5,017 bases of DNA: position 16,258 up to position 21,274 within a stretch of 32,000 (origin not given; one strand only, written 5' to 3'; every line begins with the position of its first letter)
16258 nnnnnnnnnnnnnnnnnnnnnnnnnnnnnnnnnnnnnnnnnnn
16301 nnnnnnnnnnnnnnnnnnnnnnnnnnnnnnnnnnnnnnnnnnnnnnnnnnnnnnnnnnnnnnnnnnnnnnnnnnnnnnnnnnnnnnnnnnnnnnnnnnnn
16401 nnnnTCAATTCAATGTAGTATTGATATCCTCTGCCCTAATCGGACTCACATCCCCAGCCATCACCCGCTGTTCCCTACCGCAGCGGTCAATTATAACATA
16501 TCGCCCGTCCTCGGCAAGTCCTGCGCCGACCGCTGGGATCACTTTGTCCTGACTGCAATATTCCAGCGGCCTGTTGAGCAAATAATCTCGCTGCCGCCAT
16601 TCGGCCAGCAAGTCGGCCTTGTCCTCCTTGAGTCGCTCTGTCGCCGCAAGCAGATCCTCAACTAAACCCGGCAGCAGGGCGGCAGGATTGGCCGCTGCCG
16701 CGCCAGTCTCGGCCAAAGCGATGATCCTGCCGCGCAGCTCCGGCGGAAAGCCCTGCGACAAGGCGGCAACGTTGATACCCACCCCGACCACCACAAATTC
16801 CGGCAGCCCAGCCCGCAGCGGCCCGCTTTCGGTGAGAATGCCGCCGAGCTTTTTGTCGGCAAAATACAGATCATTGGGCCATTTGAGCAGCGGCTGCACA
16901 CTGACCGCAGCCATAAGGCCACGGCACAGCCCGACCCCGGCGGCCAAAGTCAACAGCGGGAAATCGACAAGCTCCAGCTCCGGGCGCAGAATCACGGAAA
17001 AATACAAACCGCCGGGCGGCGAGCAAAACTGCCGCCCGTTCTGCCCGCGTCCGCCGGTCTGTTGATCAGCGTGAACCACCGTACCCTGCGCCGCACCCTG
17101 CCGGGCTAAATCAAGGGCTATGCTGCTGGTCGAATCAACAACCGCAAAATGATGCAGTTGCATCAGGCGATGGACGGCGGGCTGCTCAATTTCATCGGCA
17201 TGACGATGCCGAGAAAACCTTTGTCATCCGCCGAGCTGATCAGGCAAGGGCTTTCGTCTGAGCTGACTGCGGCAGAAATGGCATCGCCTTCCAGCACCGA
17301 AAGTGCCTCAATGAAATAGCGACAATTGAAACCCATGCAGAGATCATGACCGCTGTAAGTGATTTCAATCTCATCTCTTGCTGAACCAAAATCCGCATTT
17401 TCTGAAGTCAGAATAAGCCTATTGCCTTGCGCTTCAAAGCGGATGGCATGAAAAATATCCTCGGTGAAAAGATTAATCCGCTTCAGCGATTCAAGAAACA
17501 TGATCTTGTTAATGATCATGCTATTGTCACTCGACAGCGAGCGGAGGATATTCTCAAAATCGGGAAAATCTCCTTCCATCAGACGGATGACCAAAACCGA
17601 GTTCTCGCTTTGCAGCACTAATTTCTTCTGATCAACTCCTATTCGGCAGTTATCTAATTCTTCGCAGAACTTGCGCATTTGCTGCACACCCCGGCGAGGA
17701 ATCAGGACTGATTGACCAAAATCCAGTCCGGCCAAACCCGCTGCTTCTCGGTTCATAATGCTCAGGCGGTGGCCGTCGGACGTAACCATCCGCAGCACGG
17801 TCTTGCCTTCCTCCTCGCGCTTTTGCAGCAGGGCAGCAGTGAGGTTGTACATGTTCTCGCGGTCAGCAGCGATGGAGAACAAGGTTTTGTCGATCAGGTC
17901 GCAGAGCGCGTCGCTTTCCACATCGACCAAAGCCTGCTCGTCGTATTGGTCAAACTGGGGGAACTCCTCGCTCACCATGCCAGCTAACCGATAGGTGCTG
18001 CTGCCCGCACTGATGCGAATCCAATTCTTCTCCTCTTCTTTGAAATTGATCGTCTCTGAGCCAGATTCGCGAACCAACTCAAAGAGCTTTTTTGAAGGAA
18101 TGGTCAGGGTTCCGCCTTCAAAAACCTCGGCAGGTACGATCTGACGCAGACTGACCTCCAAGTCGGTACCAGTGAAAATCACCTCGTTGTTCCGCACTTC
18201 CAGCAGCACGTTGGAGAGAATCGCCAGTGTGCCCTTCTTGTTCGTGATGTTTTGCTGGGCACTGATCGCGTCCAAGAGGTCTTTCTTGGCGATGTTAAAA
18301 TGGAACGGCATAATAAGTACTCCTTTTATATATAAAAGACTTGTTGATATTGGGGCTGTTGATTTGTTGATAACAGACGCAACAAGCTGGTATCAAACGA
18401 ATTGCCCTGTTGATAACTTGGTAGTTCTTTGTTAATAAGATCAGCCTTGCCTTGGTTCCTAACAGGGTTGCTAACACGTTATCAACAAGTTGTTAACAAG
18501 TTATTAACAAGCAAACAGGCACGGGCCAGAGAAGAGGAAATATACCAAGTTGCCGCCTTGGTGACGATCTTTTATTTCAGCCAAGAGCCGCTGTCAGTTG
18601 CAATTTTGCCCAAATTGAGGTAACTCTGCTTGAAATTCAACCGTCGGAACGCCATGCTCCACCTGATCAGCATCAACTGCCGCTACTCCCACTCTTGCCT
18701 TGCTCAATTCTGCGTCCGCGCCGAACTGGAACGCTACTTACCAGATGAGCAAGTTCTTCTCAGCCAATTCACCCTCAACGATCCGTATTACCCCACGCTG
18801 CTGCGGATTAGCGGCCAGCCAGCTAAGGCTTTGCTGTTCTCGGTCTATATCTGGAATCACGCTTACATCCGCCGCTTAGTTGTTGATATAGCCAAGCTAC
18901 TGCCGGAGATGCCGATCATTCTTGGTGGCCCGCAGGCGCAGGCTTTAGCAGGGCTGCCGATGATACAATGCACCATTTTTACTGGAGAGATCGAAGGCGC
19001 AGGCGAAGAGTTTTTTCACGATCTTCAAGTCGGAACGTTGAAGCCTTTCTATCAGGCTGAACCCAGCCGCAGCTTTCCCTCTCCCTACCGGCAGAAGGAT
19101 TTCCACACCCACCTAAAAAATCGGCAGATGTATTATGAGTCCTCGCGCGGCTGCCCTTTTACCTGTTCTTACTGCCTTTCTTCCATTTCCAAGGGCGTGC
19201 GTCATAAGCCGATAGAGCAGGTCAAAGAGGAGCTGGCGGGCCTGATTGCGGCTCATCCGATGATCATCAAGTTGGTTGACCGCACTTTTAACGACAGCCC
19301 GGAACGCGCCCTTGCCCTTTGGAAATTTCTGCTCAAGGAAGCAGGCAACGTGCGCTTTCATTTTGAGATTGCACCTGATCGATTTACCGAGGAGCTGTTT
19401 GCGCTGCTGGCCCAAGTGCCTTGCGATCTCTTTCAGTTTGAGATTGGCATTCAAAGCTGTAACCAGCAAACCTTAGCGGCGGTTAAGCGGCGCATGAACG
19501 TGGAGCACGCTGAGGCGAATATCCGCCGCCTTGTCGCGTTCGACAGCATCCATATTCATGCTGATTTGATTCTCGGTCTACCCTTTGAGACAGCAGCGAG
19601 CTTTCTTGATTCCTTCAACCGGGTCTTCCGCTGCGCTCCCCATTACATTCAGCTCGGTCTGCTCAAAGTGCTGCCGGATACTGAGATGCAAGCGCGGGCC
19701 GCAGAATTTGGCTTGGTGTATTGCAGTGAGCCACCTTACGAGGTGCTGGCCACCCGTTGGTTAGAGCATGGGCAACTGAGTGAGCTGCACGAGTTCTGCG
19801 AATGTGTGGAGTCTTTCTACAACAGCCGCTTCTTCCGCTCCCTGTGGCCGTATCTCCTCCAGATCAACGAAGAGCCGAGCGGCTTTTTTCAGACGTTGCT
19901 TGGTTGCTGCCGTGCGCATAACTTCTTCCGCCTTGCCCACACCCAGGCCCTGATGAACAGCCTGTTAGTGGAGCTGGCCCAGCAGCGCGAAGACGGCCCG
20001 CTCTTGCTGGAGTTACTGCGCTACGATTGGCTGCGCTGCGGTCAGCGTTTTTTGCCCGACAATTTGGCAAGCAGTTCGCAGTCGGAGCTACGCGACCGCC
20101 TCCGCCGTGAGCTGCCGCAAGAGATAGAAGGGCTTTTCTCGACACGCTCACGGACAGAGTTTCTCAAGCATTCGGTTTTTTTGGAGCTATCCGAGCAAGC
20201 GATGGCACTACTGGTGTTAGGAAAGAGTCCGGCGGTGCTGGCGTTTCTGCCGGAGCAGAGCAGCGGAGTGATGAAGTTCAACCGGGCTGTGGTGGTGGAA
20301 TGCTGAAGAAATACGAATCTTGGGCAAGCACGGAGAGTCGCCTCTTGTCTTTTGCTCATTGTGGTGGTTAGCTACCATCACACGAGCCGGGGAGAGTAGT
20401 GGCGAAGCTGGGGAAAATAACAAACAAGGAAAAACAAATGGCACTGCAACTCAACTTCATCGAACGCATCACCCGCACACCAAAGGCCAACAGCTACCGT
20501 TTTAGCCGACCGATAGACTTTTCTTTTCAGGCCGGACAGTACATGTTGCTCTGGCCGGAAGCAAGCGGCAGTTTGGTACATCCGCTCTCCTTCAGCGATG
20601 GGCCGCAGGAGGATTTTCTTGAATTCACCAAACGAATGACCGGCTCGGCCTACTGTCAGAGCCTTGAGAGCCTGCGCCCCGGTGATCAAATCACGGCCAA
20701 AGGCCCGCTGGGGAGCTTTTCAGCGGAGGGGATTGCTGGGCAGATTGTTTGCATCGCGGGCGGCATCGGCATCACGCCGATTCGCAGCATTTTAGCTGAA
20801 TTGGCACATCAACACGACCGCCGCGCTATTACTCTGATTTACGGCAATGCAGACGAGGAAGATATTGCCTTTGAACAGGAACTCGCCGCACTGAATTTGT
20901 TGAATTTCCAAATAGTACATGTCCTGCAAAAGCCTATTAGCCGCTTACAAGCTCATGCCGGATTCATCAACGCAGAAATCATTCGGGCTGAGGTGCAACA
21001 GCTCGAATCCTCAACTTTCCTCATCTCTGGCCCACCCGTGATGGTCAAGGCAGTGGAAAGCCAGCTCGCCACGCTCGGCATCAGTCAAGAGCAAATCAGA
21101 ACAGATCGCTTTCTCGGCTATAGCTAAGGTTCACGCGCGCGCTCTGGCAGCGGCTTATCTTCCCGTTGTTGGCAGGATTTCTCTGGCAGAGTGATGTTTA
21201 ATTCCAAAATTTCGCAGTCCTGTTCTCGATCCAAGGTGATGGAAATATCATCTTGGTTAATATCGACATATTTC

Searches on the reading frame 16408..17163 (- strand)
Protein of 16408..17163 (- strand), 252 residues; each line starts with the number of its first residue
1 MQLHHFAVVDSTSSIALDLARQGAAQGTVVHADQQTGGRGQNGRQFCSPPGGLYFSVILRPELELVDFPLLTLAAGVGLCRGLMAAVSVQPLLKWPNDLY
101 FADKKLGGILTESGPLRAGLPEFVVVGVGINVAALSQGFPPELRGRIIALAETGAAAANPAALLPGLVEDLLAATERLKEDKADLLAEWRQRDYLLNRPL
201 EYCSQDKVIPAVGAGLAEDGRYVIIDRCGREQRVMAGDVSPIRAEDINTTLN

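Call 18: search_protein_families(library=pfam, proteins=[window:16408-17163:-], max_evalue=0.001)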
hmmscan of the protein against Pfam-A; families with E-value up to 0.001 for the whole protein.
window:16408-17163:- (252 aa): 2 families
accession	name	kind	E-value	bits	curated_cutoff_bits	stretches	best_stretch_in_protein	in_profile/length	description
PF03099.24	BPL_LplA_LipB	-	3.7e-19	69.4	21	1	7-131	3-133/133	Biotin/lipoate A/B protein ligase family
PF16917.10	BPL_LplA_LipB_2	-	4.5e-07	30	27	1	53-190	42-182/183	Biotin/lipoate A/B protein ligase family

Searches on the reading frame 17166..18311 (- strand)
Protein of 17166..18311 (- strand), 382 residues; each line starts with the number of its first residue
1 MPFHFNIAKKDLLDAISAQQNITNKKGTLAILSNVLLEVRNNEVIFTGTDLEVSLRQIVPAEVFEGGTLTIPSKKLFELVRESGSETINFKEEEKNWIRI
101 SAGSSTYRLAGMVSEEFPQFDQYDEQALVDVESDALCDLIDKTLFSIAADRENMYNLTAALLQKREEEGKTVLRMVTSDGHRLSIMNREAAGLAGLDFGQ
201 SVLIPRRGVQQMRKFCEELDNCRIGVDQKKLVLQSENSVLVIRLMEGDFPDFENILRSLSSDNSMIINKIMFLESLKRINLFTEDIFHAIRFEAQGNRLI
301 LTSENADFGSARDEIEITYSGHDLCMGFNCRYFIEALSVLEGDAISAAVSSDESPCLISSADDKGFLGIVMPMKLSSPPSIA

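Call 18: search_protein_families(library=pfam, proteins=[window:17166-18311:-], max_evalue=0.001)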
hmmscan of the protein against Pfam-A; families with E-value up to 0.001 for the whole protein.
window:17166-18311:- (382 aa): 3 families
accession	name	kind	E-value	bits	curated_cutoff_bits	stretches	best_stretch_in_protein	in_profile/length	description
PF00712.24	DNA_pol3_beta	-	4.5e-25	88.6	24.4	1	4-120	2-119/120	DNA polymerase III beta subunit, N-terminal domain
PF02768.20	DNA_pol3_beta_3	-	8e-21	74.5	27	1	262-373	9-120/121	DNA polymerase III beta subunit, C-terminal domain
PF02767.21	DNA_pol3_beta_2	-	2.1e-18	67.1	27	1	131-251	2-116/116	DNA polymerase III beta subunit, central domain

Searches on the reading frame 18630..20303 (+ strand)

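Call 18: search_protein_families(library=pfam, proteins=[window:18630-20303:+], max_evalue=0.001)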
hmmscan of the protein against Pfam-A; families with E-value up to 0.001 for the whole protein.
window:18630-20303:+ (558 aa): 2 families
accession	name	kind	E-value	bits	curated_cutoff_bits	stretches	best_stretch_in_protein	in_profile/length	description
PF13311.11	DUF4080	-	6.1e-22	79.2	22.9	1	359-497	2-143/188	Protein of unknown function (DUF4080)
PF04055.27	Radical_SAM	-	3.8e-15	56.9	29.5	1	170-330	2-164/166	Radical SAM superfamily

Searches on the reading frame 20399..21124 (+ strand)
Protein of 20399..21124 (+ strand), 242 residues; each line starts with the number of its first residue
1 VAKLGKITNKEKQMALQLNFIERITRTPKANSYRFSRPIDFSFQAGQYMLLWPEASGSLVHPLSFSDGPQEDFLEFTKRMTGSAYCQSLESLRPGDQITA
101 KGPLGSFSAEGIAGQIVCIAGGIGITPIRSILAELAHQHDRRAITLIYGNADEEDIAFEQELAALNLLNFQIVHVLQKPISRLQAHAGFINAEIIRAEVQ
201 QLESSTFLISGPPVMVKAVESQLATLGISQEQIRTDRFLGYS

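Call 18: search_protein_families(library=pfam, proteins=[window:20399-21124:+], max_evalue=0.001)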
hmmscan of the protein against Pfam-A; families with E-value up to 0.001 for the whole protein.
window:20399-21124:+ (242 aa): 2 families
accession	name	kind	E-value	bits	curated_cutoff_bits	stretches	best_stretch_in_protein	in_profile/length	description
PF00175.26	NAD_binding_1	-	3.9e-18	66.5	22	1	119-220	2-108/109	Oxidoreductase NAD-binding domain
PF08030.17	NAD_binding_6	-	0.00093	19.7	22.2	0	116-156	4-49/156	Ferric reductase NAD binding domain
